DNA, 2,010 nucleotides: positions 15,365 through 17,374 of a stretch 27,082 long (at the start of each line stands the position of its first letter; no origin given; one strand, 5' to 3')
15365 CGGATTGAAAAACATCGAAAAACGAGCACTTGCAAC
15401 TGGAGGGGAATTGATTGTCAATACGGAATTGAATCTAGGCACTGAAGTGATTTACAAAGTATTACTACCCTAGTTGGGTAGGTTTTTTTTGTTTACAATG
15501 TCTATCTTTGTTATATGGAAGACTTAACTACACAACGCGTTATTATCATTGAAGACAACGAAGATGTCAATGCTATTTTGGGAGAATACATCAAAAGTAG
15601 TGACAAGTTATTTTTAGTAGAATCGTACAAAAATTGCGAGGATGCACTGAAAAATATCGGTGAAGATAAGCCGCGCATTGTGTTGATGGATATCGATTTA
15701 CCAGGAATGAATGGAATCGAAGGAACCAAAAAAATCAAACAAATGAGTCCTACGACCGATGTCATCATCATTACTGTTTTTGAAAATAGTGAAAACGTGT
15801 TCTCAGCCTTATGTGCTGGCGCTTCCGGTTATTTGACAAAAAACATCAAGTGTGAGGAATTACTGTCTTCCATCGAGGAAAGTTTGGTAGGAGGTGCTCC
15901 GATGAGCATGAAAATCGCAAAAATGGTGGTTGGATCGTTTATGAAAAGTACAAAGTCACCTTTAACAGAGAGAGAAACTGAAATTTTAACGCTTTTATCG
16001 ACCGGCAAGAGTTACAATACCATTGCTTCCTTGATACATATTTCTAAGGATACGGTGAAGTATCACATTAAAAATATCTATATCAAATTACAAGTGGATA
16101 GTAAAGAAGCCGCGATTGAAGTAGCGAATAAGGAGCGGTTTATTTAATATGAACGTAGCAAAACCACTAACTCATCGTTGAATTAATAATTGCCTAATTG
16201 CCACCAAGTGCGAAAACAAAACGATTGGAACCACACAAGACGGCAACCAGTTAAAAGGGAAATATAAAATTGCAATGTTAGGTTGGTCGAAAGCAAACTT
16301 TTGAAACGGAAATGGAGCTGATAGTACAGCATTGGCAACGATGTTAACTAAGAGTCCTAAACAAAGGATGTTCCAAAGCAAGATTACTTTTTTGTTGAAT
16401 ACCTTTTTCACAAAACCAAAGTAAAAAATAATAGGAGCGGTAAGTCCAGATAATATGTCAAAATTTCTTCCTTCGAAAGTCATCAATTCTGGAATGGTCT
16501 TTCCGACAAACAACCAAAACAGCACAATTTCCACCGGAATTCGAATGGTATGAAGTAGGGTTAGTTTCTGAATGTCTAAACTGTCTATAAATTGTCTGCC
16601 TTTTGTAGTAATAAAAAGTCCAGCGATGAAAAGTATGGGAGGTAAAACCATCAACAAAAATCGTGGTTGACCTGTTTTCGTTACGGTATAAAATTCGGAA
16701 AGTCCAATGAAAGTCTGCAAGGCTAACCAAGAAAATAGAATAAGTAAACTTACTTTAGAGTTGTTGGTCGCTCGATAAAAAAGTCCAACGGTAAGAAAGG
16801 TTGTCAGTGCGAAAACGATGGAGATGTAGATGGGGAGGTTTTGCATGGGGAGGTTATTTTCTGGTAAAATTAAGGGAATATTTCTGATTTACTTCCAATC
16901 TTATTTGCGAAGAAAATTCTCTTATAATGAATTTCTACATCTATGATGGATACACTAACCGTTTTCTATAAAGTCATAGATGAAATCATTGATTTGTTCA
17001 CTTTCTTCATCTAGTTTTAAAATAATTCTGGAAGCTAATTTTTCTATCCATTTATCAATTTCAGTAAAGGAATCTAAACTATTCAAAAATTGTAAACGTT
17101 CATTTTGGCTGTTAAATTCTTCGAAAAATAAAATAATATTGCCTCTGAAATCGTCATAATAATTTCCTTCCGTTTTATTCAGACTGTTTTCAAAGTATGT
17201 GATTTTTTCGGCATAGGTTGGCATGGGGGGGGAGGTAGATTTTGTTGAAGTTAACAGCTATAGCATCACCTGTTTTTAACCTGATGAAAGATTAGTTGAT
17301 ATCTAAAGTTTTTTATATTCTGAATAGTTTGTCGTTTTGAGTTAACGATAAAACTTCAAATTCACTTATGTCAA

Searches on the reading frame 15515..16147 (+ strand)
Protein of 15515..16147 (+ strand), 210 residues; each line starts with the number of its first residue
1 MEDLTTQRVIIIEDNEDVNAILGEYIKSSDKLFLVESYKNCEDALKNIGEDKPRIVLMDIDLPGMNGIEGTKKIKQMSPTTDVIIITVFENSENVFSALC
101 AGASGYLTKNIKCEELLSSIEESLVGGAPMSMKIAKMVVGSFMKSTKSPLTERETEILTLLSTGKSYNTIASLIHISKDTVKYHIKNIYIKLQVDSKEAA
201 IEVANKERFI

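Call 35: search_protein_families(library=pfam, proteins=[window:15515-16147:+], max_evalue=0.001)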
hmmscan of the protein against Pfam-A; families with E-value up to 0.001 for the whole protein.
window:15515-16147:+ (210 aa): 2 families
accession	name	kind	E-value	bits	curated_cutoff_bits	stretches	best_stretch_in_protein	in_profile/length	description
PF00072.30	Response_reg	-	1.4e-25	90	30.2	1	9-120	1-110/111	Response regulator receiver domain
PF00196.25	GerE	-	3.1e-16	59.2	23.5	1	149-204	2-57/57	Bacterial regulatory proteins, luxR family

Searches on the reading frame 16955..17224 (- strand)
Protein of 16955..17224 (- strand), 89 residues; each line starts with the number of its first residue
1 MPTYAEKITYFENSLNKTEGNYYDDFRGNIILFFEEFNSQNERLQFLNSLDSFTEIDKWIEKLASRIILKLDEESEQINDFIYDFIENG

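Call 3: search_protein_families(library=pfam, proteins=[window:16955-17224:-], max_evalue=0.1)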
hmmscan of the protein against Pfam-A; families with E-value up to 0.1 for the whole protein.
window:16955-17224:- (89 aa): 0 families

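Call 4: search_protein_families(library=padloc, proteins=[window:16955-17224:-], max_evalue=0.1)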
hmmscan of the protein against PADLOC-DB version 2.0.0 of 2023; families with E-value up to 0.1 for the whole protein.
window:16955-17224:- (89 aa): 0 families

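Call 5: search_protein_families(library=ncbifam, proteins=[window:16955-17224:-], max_evalue=0.1)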
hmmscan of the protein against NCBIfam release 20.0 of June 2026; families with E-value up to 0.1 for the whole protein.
window:16955-17224:- (89 aa): 0 families
